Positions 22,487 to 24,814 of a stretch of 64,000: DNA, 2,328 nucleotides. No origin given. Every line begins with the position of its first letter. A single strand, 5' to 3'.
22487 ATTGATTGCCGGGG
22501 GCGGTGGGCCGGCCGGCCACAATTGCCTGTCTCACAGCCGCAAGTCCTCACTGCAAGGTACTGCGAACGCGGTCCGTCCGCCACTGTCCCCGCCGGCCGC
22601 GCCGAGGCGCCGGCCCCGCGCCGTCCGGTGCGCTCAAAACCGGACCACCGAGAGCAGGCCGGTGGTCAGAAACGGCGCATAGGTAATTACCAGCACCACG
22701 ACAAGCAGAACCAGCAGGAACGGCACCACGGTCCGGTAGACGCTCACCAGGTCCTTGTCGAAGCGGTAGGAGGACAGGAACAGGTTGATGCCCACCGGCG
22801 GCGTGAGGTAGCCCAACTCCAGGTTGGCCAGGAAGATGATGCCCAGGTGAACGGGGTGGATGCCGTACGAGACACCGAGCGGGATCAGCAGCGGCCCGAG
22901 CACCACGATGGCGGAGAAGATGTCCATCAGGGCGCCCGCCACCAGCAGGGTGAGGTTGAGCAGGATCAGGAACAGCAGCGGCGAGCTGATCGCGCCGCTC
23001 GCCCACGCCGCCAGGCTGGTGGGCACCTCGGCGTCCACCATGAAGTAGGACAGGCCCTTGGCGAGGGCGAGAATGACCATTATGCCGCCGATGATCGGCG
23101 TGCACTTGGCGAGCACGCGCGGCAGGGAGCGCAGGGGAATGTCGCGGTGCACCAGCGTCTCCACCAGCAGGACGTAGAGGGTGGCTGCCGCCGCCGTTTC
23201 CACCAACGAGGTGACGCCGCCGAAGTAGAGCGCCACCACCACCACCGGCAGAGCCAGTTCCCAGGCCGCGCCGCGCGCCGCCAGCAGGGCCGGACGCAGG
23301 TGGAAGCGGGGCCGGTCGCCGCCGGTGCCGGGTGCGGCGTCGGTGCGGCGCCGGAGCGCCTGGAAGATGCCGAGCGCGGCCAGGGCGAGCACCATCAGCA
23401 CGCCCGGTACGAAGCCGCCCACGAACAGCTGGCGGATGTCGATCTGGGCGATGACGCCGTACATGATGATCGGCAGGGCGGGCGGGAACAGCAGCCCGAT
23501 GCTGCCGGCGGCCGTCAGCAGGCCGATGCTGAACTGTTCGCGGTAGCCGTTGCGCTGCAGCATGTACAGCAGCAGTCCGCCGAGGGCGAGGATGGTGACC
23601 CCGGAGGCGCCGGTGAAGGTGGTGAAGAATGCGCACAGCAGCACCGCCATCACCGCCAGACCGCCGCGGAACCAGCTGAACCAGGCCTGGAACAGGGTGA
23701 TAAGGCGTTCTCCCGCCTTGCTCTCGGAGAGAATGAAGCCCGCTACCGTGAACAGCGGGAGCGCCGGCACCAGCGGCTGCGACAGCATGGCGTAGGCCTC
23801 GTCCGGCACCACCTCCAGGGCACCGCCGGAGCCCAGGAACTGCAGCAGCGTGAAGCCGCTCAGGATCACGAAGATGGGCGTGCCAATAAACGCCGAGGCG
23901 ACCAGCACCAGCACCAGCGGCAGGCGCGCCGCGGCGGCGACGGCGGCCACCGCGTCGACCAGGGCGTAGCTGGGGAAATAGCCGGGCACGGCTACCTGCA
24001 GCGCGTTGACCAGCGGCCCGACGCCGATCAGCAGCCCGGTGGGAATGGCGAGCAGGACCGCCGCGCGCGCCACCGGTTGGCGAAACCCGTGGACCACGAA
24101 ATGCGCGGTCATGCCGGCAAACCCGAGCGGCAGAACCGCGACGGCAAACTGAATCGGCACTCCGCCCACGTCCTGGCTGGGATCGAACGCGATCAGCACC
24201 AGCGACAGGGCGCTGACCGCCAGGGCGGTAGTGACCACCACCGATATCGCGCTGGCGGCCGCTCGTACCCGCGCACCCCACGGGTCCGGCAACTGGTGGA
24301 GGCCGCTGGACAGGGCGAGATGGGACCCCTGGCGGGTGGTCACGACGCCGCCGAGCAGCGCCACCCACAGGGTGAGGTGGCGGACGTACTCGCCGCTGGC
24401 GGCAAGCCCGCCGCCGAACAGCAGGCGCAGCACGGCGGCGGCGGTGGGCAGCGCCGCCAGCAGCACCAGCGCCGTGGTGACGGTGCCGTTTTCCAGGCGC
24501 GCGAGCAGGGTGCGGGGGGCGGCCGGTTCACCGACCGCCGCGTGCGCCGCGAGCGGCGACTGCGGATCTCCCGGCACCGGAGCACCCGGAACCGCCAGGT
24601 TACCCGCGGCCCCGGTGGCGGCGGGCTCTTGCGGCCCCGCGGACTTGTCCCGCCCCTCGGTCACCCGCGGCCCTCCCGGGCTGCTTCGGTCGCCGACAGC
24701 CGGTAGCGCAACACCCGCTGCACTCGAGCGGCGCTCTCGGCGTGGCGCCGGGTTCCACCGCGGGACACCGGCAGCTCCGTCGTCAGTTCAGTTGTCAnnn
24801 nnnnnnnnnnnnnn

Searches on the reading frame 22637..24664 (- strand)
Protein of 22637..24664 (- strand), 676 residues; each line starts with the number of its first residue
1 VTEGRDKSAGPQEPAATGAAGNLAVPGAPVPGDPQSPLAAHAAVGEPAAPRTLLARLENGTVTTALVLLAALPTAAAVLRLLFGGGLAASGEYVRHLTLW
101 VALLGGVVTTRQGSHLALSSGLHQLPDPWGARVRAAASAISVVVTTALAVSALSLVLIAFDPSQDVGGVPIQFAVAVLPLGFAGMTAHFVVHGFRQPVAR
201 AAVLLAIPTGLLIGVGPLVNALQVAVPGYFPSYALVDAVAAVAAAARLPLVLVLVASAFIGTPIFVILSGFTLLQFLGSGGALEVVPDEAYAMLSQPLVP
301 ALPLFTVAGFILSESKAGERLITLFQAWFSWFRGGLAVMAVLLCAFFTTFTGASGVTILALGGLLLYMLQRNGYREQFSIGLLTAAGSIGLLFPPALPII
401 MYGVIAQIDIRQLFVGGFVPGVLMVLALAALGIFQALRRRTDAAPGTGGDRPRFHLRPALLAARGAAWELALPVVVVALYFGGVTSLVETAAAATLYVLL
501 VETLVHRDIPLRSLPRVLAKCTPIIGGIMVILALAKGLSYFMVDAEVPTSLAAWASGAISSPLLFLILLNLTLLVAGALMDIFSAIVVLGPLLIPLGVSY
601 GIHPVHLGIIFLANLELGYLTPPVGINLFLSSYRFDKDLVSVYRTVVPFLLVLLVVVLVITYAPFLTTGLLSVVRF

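Call 5: search_protein_families(library=pfam, proteins=[window:22637-24664:-], max_evalue=0.01)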
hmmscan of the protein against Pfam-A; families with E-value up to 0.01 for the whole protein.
window:22637-24664:- (676 aa): 3 families
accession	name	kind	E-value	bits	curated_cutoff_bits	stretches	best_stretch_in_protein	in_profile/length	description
PF06808.19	DctM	-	7.2e-73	246.2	23.8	1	251-664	4-411/413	Tripartite ATP-independent periplasmic transporter, DctM component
PF04290.18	DctQ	-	8.8e-13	48.7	28.3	1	70-195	2-128/132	Tripartite ATP-independent periplasmic transporters, DctQ component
PF03553.21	Na_H_antiporter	-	0.00012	21.9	23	1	475-660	112-297/303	Na+/H+ antiporter family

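Call 6: search_protein_families(library=ncbifam, proteins=[window:22637-24664:-], max_evalue=0.001)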
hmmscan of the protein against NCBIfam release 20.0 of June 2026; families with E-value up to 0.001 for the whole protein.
window:22637-24664:- (676 aa): 4 families
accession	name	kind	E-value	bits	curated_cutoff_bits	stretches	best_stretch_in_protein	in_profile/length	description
TIGR00786.1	dctM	subfamily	1.2e-97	327.3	268.45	1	261-668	1-402/405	TRAP transporter large permease subunit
NF011634.1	PRK15060.1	equivalog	2.5e-38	132.2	800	1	298-668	55-418/425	2,3-diketo-L-gulonate TRAP transporter large permease YiaN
TIGR02123.1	TRAP_fused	subfamily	2.3e-07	29.9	320.65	1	303-666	172-534/615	TRAP transporter fused permease subunit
NF007374.1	PRK09877.1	equivalog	0.00082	19.8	260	1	60-180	7-128/157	2,3-diketo-L-gulonate TRAP transporter small permease YiaM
